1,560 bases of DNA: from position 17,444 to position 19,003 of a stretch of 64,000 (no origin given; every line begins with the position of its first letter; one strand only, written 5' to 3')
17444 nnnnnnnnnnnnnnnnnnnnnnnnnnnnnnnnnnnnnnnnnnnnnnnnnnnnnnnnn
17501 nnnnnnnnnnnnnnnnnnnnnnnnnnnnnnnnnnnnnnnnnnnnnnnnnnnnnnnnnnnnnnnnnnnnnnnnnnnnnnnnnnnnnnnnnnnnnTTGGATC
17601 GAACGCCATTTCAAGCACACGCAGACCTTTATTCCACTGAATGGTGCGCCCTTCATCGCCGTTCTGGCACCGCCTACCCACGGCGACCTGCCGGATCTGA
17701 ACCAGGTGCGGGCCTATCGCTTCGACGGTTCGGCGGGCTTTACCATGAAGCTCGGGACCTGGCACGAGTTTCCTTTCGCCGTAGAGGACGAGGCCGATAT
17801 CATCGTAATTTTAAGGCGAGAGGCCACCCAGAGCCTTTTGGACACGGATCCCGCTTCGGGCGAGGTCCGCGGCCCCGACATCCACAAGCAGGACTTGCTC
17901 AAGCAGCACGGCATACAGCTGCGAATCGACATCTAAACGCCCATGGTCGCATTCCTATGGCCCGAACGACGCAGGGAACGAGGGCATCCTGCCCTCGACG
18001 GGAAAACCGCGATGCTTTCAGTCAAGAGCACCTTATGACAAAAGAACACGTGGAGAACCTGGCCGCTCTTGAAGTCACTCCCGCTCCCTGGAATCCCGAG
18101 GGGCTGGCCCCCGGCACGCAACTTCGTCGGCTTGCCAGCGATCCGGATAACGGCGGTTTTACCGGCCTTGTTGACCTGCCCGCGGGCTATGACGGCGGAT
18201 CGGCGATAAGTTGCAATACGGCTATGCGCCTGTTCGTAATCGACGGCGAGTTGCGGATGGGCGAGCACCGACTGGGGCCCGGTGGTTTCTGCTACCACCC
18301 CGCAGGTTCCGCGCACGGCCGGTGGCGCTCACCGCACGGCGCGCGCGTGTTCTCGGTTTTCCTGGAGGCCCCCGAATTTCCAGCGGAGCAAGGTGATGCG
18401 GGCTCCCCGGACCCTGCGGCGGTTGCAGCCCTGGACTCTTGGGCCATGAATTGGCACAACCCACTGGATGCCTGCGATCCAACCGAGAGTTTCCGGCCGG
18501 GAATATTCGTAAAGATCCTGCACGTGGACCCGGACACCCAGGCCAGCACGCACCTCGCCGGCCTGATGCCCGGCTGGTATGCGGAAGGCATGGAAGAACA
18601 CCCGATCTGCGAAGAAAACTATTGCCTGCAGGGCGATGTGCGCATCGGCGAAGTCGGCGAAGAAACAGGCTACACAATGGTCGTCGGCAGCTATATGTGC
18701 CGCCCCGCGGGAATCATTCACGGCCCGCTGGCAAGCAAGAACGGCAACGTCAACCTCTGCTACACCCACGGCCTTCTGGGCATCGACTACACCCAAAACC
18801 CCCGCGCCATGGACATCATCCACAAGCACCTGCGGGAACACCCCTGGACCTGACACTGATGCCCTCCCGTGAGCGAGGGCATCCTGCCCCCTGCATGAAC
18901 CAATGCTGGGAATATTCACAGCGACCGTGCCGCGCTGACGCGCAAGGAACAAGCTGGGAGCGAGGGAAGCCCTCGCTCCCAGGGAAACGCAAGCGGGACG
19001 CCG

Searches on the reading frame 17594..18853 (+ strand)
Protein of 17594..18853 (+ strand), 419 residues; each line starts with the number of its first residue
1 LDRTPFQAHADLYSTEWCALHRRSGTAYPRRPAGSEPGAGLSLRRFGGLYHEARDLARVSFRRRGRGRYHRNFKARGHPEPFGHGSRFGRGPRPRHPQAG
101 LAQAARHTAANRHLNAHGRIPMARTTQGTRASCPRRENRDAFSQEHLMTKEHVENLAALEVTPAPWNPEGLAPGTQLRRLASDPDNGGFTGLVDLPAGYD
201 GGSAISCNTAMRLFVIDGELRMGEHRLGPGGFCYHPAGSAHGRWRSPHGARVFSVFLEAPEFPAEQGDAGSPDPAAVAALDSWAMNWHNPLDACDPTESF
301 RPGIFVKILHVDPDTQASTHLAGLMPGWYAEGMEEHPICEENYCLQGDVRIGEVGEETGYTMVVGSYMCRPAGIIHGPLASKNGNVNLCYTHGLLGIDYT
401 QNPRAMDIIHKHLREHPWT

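Call 38: search_protein_families(library=pfam, proteins=[window:17594-18853:+], max_evalue=0.001)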
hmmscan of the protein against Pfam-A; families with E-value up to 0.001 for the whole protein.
window:17594-18853:+ (419 aa): 3 families
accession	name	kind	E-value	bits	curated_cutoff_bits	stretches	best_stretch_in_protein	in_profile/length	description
PF14499.12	DUF4437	-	9.4e-16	58.2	24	1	177-384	24-236/250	Domain of unknown function (DUF4437)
PF12973.13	Cupin_7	-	5.1e-12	46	27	2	159-253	6-97/105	ChrR Cupin-like domain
PF07883.17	Cupin_2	-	6.6e-05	23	27.2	0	323-380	4-58/70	Cupin domain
